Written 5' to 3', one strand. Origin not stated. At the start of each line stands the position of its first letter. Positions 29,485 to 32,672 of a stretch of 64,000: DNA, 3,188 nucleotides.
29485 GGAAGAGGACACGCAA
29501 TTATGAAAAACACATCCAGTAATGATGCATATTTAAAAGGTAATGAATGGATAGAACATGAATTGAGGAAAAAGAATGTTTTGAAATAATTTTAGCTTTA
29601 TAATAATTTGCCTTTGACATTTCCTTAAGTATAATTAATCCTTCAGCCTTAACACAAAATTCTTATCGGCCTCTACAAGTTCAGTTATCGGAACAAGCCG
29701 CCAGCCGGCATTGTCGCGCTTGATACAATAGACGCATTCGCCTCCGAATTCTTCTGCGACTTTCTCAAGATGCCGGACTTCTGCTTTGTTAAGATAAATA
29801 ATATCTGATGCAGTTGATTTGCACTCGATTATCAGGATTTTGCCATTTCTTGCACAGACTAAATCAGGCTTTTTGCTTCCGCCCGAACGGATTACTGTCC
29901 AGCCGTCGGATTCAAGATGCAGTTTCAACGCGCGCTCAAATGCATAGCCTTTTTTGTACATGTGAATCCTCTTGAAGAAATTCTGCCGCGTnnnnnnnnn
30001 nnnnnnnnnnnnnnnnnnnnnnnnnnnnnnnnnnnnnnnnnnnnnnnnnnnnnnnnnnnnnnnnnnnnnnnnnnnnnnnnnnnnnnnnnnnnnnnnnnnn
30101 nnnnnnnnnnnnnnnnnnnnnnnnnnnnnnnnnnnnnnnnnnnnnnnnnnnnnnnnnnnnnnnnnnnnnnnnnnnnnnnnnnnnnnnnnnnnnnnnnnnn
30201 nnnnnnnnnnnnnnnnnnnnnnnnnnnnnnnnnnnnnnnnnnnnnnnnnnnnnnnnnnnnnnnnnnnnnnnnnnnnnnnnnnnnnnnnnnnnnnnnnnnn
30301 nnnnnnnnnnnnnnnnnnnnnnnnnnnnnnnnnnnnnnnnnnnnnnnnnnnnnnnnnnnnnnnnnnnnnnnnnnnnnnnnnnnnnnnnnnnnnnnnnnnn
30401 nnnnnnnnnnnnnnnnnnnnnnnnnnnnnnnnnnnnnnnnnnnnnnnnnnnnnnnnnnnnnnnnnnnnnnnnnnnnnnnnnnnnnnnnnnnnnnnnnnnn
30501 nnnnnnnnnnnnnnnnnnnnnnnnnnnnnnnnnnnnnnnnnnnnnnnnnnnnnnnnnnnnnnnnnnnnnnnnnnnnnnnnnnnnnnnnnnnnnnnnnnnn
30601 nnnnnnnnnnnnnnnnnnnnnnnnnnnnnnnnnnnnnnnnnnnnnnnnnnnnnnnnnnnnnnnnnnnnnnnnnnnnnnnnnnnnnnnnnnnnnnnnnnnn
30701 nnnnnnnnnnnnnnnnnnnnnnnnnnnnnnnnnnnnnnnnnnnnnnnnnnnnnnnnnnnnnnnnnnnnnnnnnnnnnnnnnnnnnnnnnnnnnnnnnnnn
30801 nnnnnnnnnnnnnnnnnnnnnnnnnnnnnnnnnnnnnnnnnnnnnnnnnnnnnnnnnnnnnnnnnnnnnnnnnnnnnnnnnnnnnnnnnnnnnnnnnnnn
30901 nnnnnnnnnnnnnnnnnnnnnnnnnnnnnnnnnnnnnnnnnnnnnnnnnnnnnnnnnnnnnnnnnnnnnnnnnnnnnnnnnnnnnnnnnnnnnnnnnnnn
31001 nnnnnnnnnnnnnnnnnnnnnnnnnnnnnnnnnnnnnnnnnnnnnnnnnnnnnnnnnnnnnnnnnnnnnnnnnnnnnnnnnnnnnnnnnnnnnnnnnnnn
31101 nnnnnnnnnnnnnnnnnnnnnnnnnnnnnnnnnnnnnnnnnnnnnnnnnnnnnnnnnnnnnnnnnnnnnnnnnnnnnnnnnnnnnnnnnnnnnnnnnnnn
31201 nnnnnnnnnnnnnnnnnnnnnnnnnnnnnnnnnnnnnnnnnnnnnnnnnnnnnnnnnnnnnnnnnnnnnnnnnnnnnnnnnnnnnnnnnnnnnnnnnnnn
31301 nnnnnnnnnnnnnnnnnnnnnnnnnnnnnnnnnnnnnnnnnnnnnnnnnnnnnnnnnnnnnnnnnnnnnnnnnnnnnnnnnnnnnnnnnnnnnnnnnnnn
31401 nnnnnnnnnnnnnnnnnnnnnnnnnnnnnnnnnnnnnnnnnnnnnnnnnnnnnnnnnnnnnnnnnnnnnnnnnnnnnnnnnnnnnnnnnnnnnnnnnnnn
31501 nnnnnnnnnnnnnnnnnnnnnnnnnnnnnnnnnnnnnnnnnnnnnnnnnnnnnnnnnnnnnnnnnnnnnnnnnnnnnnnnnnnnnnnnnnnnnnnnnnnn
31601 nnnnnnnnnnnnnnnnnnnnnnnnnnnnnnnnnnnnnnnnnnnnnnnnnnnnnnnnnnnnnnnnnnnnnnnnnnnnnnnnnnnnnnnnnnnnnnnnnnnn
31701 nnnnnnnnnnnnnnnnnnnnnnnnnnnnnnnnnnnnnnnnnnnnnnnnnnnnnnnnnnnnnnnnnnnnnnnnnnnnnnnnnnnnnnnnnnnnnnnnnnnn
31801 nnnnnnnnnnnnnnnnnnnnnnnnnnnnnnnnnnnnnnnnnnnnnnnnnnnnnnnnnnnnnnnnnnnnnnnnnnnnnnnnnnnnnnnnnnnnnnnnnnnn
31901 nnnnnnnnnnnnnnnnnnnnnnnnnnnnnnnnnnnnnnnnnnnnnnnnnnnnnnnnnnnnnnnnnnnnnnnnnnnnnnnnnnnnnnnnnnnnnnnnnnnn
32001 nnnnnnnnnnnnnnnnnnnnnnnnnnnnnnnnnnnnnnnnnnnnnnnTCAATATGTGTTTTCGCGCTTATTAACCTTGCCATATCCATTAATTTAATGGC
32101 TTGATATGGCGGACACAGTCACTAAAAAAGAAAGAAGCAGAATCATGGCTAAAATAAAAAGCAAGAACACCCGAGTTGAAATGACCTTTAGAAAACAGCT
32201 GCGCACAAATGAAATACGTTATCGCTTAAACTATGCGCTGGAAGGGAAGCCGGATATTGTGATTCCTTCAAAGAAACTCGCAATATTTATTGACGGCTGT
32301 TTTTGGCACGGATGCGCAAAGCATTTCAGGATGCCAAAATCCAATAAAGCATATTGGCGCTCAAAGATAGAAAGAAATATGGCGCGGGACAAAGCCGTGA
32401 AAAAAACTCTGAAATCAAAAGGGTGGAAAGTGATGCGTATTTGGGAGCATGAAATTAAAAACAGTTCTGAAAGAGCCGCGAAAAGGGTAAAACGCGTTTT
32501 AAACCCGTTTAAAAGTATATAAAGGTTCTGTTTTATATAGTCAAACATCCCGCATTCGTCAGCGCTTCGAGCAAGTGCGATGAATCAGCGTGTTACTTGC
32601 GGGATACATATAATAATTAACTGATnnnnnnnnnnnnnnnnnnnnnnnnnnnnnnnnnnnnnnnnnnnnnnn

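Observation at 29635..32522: Module 2: second Dcm - Vsr pair with a downstream partner ORF that has an 82-codon start-less open extension abutting the dcm stop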

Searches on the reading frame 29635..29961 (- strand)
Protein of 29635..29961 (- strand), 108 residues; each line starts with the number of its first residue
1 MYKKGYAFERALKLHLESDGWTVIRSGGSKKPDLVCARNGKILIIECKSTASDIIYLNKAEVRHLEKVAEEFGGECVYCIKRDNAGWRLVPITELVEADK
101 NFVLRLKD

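Call 5: search_protein_families(library=pfam, proteins=[window:29635-29961:-], max_evalue=0.01)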
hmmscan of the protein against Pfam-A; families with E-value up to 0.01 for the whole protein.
window:29635-29961:- (108 aa): 3 families
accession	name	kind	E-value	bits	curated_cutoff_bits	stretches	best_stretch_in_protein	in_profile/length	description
PF01870.24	Hjc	-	7.2e-20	71.2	21.1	1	8-92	2-91/93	Archaeal holliday junction resolvase (hjc)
PF04471.18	Mrr_cat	-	0.0073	16.9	21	1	5-75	6-79/115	Restriction endonuclease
PF11645.14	PDDEXK_5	-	0.0073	16.8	26.1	0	4-107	6-119/138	PD-(D/E)XK endonuclease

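Call 6: search_protein_families(library=ncbifam, proteins=[window:29635-29961:-], max_evalue=0.01)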
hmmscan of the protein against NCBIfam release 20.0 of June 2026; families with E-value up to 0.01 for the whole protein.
window:29635-29961:- (108 aa): 1 family
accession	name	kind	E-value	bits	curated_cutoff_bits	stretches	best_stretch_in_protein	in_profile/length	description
NF040854.1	Hol_resolv_Hjc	equivalog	1.8e-22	79.6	70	1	1-105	1-111/134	Holliday junction resolvase Hjc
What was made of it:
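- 29635..29961 (-): hjc Holliday junction resolvase, 30 nt downstream of the R stop. It is a neighbour and not part of the RM module. PF01870 E 7.2e-20; NF040854 79.6 bits (calls 5, 6)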

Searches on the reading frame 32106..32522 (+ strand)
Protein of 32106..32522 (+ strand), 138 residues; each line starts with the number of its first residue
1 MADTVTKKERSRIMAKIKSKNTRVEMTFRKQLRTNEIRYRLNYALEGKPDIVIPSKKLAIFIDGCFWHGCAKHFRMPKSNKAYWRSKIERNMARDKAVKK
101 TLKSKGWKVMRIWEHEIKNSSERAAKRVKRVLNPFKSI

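Call 5: search_protein_families(library=pfam, proteins=[window:32106-32522:+], max_evalue=0.01)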
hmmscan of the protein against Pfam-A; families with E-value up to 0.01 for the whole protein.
window:32106-32522:+ (138 aa): 4 families
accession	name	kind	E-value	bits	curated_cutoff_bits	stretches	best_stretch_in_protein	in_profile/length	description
PF03852.21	Vsr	-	2.8e-23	82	27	1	2-69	1-69/74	DNA mismatch endonuclease Vsr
PF18741.7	MTES_1575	-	6.4e-07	29.8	38.2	1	86-130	51-94/96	REase_MTES_1575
PF04480.18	DUF559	-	3.4e-05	24.1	20.6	1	90-132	66-108/109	Protein of unknown function (DUF559)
PF17334.7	CsgA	-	0.0064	17.7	25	0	8-45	20-56/83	Minor curli fiber component A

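Call 6: search_protein_families(library=ncbifam, proteins=[window:32106-32522:+], max_evalue=0.01)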
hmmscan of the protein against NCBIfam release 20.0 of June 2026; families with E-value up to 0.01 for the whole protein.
window:32106-32522:+ (138 aa): 2 families
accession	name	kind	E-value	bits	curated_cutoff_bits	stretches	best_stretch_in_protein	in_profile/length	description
TIGR00632.1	vsr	subfamily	2.9e-40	137.2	97.85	1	1-116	1-119/119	DNA mismatch endonuclease Vsr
NF007294.0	PRK09767.1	equivalog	0.007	16.5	218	1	92-133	70-111/117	DUF559 domain-containing protein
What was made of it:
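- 32106..32522 (+): vsr, the very-short-patch mismatch endonuclease, divergent from the methylase gene. PF03852 E 2.8e-23; TIGR00632 137 bits against a cutoff of 97.85 (calls 5, 6)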
